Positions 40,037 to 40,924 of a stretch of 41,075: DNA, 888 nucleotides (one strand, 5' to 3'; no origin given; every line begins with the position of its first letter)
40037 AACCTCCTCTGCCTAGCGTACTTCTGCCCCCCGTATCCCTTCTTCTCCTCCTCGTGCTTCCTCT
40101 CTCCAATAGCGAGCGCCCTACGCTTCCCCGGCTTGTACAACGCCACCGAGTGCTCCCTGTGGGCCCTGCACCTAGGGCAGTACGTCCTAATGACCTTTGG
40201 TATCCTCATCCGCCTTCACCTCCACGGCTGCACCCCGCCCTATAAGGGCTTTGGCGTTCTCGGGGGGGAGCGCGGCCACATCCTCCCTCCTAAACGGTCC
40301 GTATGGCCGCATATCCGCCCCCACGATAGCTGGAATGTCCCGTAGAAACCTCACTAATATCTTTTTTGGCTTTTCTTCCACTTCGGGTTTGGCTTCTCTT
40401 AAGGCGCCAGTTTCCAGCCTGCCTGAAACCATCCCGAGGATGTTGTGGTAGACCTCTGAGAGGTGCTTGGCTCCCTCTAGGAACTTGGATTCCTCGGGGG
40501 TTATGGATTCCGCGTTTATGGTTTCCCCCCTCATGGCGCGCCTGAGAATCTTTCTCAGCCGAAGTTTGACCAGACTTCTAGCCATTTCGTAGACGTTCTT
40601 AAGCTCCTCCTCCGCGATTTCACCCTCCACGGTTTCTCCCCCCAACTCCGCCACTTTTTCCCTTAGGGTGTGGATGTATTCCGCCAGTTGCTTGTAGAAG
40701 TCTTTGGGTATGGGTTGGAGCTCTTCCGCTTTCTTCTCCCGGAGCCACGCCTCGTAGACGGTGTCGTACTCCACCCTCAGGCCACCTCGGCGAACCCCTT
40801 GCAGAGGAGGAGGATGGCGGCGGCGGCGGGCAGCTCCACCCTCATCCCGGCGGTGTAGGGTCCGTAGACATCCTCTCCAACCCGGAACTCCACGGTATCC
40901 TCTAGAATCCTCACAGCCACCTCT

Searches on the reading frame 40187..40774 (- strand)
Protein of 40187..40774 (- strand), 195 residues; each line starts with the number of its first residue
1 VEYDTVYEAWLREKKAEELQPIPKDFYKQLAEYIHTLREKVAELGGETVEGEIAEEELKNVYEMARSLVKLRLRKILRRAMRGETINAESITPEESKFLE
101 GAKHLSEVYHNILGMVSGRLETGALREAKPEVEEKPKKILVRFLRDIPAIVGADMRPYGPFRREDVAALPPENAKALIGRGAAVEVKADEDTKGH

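Call 75: search_protein_families(library=pfam, proteins=[window:40187-40774:-], max_evalue=0.00001)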
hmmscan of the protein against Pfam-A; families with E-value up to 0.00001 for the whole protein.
window:40187-40774:- (195 aa): 1 family
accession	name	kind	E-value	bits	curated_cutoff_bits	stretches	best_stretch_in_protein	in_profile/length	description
PF22090.1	Gins51_C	-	1.5e-19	69.9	27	1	139-186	1-48/48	Gins51, C-terminal domain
